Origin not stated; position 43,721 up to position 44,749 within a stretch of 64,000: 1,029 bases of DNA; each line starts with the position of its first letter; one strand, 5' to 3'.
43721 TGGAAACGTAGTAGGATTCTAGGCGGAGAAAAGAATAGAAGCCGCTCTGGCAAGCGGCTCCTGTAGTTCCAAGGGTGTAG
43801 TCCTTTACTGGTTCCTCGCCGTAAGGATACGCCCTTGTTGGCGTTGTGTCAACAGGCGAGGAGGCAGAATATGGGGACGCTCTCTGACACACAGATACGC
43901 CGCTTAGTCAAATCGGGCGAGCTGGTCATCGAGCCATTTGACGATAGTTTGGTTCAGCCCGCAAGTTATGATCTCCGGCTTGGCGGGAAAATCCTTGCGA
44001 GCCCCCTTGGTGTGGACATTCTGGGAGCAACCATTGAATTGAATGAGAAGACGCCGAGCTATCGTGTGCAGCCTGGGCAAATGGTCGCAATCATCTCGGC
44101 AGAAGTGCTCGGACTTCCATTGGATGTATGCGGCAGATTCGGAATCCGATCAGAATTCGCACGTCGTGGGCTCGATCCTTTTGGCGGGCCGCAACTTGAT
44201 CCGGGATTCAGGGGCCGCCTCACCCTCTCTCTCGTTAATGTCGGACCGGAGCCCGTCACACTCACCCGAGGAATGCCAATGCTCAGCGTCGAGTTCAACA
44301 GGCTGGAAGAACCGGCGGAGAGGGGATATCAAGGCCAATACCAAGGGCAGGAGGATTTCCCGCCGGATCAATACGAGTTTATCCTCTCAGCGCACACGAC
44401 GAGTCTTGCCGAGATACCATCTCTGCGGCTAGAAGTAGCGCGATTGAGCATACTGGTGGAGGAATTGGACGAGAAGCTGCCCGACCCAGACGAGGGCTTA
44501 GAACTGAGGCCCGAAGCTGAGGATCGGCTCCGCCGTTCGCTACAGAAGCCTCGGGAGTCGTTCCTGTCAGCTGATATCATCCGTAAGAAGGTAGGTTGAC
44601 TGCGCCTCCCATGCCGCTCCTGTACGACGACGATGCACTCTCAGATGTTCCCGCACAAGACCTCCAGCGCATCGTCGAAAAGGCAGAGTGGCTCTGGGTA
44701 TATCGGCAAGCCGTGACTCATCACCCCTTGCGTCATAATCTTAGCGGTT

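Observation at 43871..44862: Dcd-fold protein lacking the catalytic Glu, with an antitoxin-like tail, translationally coupled to a RelE/ParE-like toxin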

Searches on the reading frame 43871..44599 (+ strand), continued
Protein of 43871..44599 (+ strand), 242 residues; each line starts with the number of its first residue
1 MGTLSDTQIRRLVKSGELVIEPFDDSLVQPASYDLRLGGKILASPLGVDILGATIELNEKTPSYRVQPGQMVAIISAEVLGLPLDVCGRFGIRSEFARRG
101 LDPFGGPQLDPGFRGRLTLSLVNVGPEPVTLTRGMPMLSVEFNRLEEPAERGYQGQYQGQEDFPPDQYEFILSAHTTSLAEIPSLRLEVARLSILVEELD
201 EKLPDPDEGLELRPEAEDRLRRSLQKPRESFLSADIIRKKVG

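Call 42: fold_search(model_id=the predicted structure, library=pdb)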
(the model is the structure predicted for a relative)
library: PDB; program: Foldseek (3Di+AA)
matches with E <= 10: 1210; with E <= 0.001: 170
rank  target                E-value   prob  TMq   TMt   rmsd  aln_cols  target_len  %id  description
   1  4a6a_B                1.2e-15  1.00  0.60  0.77   4.4       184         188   32  A115V variant of dCTP deaminase-dUTPase from Mycobacterium tuberculosis in complex with dTTP (released 2012-10-10)
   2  9ln0                  4.6e-15  1.00  0.56  0.86   2.3       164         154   38  A thermostable enzyme dUTPase P45 (released 2025-11-19)
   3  4a6a_A                5.2e-15  1.00  0.60  0.76   4.3       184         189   32  A115V variant of dCTP deaminase-dUTPase from Mycobacterium tuberculosis in complex with dTTP (released 2012-10-10)
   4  2qxx_A                6.8e-15  1.00  0.60  0.76   5.4       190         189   32  Bifunctional dCTP deaminase: dUTPase from Mycobacterium tuberculosis in complex with dTTP (released 2008-02-19)
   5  9ln3                  1.4e-14  1.00  0.57  0.92   1.7       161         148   37  A thermostable enzyme dUTPase P45 (released 2025-11-19)
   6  2qlp_D                2.1e-14  1.00  0.54  0.80   3.2       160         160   33  Bifunctional dCTP deaminase:dUTPase from Mycobacterium tuberculosis, apo form (released 2008-02-19)
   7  2qlp_B                2.3e-14  1.00  0.54  0.80   2.8       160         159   33  Bifunctional dCTP deaminase:dUTPase from Mycobacterium tuberculosis, apo form (released 2008-02-19)
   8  2v9x_J                2.7e-14  1.00  0.56  0.82   3.6       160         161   29  E138D variant of Escherichia coli dCTP deaminase in complex with dUTP (released 2007-11-20)
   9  8y1w                  2.8e-14  1.00  0.56  0.89   1.9       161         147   35  Crystal structure of Thermococcus pacificus dUTPase complexed with dUMP. (released 2024-11-06)
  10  2qlp_A                3.7e-14  1.00  0.54  0.79   3.9       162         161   32  Bifunctional dCTP deaminase:dUTPase from Mycobacterium tuberculosis, apo form (released 2008-02-19)
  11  2qlp_F                5.7e-14  1.00  0.53  0.80   3.9       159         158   31  Bifunctional dCTP deaminase:dUTPase from Mycobacterium tuberculosis, apo form (released 2008-02-19)
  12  4xjc_F                7.1e-14  1.00  0.59  0.83   4.2       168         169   26  dCTP deaminase-dUTPase from Bacillus halodurans (released 2015-03-18)
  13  2j4q_A                1.4e-13  1.00  0.56  0.77   3.0       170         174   28  Crystal structure of a E138A Escherichia coli dCTP deaminase mutant enzyme in complex with dTTP (released 2007-08-07)
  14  2j4h_B                1.5e-13  1.00  0.57  0.78   3.7       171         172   26  Crystal structure of a H121A Escherichia coli dCTP deaminase mutant enzyme (released 2007-08-07)
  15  2j4h_A                1.6e-13  1.00  0.56  0.77   3.7       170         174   27  Crystal structure of a H121A Escherichia coli dCTP deaminase mutant enzyme (released 2007-08-07)
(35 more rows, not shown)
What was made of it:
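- Tried and rejected: Foldseek titles later identified 9ln0 and 8y1w as dUTPases (call 42).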

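Call 71: find_related_loci(query=A1, collection=viral_contigs, flank=4000)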
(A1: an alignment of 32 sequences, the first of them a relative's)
Query A1 (242 aa) in viral_contigs; peptide patterns used: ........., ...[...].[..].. (x = any residue, [..] = any of these).
44 stretches matched a pattern; 3 encode a relative of the query (tblastn E <= 1e-3); 3 distinct loci.
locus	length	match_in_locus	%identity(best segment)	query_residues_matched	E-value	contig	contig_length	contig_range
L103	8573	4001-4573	32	1-203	3e-32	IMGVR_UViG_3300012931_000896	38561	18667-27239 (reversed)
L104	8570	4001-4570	34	1-202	5e-32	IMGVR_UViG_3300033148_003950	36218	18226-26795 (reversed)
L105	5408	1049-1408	62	105-223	2e-43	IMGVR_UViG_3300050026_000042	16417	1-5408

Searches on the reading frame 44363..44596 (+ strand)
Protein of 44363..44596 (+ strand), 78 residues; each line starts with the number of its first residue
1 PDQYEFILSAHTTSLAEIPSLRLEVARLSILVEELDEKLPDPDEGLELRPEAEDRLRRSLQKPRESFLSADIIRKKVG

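Call 40: search_protein_families(library=pfam, proteins=[window:44363-44596:+], max_evalue=1)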
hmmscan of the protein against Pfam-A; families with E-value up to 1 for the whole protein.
seq(78 aa): 0 families
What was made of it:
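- Tried and rejected: Pfam scan of the isolated tail found no family (call 40).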

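Call 55: search_protein_representatives(protein=window:44366-44596:+)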
Query: 77 residues. Proteins with E-value up to 0.001 (for the whole library): 44; up to 1e-10: 9; up to 1e-30: 0. The best 44 are listed.
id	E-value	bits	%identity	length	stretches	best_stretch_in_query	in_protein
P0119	6.9e-26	105.3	71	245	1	1-76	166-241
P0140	8.0e-18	79.8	64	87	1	7-76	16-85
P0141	8.9e-18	79.6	58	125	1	1-72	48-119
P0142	1.7e-13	66.1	64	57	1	22-76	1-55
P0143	2.0e-13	65.9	51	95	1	1-76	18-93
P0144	1.1e-12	63.5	57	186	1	10-70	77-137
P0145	1.1e-11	60.4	51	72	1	7-75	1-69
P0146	1.4e-11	60.1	65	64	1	22-75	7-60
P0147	6.0e-11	58.0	52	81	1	13-75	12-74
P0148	1.2e-10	57.1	50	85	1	13-70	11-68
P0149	1.6e-09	53.5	48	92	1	17-77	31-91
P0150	1.8e-09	53.3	53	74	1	17-76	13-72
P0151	3.1e-09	52.6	59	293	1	11-71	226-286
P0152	8.6e-09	51.2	61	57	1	31-76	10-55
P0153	1.0e-08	51.0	48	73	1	7-72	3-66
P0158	3.3e-06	43.0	51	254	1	1-59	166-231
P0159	5.0e-06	42.5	58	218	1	31-75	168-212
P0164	1.1e-05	41.4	42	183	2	29-71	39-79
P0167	1.0e-04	38.4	59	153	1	35-75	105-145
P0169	1.8e-04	37.5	53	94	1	16-77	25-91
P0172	3.9e-04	36.5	39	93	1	9-75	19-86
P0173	4.4e-04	36.3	46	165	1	28-77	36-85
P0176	6.3e-04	35.8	46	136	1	15-66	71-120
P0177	6.4e-04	35.8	41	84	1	19-76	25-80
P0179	6.6e-04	35.8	39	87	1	26-74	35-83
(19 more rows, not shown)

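Call 57: search_protein_families(library=pfam, proteins=[P0177, P0179, P0164, P0147, P0144, P0151, P0167, P0159, P0173, P0176], max_evalue=0.1)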
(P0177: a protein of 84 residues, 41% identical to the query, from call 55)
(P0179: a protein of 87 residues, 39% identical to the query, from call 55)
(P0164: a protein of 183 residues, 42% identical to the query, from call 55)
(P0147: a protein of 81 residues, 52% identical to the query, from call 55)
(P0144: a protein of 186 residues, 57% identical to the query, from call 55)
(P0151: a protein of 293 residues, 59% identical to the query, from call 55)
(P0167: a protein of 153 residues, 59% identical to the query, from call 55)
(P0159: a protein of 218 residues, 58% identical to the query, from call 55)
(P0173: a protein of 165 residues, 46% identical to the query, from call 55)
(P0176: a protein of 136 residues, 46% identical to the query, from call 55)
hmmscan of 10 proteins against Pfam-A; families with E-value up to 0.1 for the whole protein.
P0177 (84 aa): 0 families

P0179 (87 aa): 1 family
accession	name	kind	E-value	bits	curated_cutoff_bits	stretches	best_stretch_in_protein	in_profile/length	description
PF17376.7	DUF5398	-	0.092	13.6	28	0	33-66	10-43/80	Family of unknown function (DUF5398)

P0164 (183 aa): 9 families
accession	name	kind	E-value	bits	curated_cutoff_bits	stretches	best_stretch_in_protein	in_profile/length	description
PF24176.1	TPR_TTI1_2nd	-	0.0031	17.5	27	0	114-148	172-206/246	TELO2-interacting protein 1 homologue second TPR domain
PF06414.18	Zeta_toxin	-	0.0042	17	22.3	0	107-157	68-119/199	Zeta toxin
PF23603.1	Ubiquitin_TPR1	-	0.0049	17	27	0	19-39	23-43/69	Telomere repeat-binding protein 1-like, ubiquitin-like domain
PF02037.33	SAP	-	0.0095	16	23.9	0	15-26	2-13/37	SAP domain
PF14698.11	ASL_C2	-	0.014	16.2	27.3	0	7-44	31-66/69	Argininosuccinate lyase C-terminal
PF00416.27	Ribosomal_S13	-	0.022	15.6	31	0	93-137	25-70/128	Ribosomal protein S13/S18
PF16844.10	DIMCO_N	-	0.042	14.6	36.7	0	11-29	37-55/91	Dinitrogenase iron-molybdenum cofactor, N-terminal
PF06840.17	PDC10_C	-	0.071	13.6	27.3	0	20-41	35-56/90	Programmed cell death protein 10, C-terminal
PF12949.13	HeH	-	0.075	13.2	28.9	0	15-26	1-12/35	HeH/LEM domain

P0147 (81 aa): 3 families
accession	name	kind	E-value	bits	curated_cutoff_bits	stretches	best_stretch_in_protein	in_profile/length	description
PF01817.26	CM_2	-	0.047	14.4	27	1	5-71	8-64/80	Chorismate mutase type II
PF06005.17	ZapB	-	0.059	14.3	31.5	1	7-55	11-52/71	Cell division protein ZapB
PF11867.13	T1RH-like_C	-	0.094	12.5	26.8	0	13-73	160-218/329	Type I restriction enzyme HindI endonuclease subunit-like, C-terminal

P0144 (186 aa): 1 family
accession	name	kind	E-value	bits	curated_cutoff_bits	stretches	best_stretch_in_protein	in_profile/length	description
PF04014.23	MazE_antitoxin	-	3.5e-08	33.7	24.7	1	6-48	2-47/48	Antidote-toxin recognition MazE, bacterial antitoxin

P0151 (293 aa): 0 families

P0167 (153 aa): 1 family
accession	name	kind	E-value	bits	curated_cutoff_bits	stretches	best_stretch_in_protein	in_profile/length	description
PF08774.17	VRR_NUC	-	1.2e-05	25.7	23.8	1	35-88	57-109/116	VRR-NUC domain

P0159 (218 aa): 0 families

P0173 (165 aa): 3 families
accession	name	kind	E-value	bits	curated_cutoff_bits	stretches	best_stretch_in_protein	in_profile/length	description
PF01111.24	CKS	-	0.0078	16.8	27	1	66-89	24-46/68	Cyclin-dependent kinase regulatory subunit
PF18698.7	HisK_sensor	-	0.012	16.4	27.3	1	33-104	10-82/126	Histidine kinase sensor domain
PF15636.11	Tox-GHH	-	0.082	13.3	25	0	62-105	6-49/78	GHH signature containing HNH/Endo VII superfamily nuclease toxin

P0176 (136 aa): 0 families
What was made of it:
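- The tail is shared with MazE-type antitoxin architecture (call 57).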

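Call 58: search_protein_families(library=ncbifam, proteins=[P0177, P0179, P0164, P0147, P0144, P0148, P0153, P0150, P0169, P0172], max_evalue=0.1)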
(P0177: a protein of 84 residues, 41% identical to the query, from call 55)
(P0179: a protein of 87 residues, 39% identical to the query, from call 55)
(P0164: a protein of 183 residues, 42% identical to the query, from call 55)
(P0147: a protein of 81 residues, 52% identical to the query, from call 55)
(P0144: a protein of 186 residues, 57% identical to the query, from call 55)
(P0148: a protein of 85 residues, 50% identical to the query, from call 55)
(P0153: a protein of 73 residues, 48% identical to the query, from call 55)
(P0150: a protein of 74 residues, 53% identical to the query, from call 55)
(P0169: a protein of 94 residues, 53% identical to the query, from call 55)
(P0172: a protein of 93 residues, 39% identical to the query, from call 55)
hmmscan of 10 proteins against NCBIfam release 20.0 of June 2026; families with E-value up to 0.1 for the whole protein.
P0177 (84 aa): 1 family
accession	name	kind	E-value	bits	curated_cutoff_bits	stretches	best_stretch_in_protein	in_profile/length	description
NF048017.1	antitoxin_RelB_like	equivalog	0.018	15.3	50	0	62-83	45-69/70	type II toxin-antitoxin system RelB family antitoxin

P0179 (87 aa): 1 family
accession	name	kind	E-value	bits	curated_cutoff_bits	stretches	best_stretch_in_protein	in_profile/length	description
NF048017.1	antitoxin_RelB_like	equivalog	0.075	13.3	50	0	60-87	42-69/70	type II toxin-antitoxin system RelB family antitoxin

P0164 (183 aa): 1 family
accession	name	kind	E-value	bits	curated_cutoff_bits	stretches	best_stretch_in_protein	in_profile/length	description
NF048017.1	antitoxin_RelB_like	equivalog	0.0069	16.6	50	0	60-87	42-70/70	type II toxin-antitoxin system RelB family antitoxin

P0147 (81 aa): 1 family
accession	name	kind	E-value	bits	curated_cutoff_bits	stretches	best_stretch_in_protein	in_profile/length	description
TIGR01807.1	CM_P2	equivalog_domain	0.0023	18.2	69.55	1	6-75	12-72/76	chorismate mutase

P0144 (186 aa): 5 families
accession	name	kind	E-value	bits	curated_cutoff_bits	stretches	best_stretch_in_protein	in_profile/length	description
TIGR02609.1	doc_partner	hypoth_equivalog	0.0042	17.4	55.9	1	4-33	2-31/74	putative addiction module antidote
NF040493.1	TA_anti_VapB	subfamily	0.0052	16.9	60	1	3-46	1-43/73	type II toxin-antitoxin system VapB family antitoxin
NF047862.1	VapBLeptosp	equivalog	0.0085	16.1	100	1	2-47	3-45/76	type II toxin-antitoxin system antitoxin VapB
NF008463.0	PRK11347.1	equivalog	0.0088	16.2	101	1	1-47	1-49/83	antitoxin ChpS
NF052488.1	TAtMazEAgrob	equivalog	0.067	13.4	130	0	3-46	5-50/87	type II toxin-antitoxin system antitoxin MazE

P0148 (85 aa): 0 families

P0153 (73 aa): 0 families

P0150 (74 aa): 0 families

P0169 (94 aa): 1 family
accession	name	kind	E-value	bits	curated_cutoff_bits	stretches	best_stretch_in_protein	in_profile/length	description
NF048017.1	antitoxin_RelB_like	equivalog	0.079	13.2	50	1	68-92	43-68/70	type II toxin-antitoxin system RelB family antitoxin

P0172 (93 aa): 0 families
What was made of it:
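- Tried and rejected: NCBIfam scans of stand-alone tail-bearing relatives gave only sub-threshold RelB-like hits (call 58).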

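Call 60: search_protein_families(library=padloc, proteins=[P0158], max_evalue=0.1)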
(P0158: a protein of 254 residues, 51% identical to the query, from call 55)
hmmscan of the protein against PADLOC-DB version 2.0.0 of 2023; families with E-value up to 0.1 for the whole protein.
P0158 (254 aa): 0 families
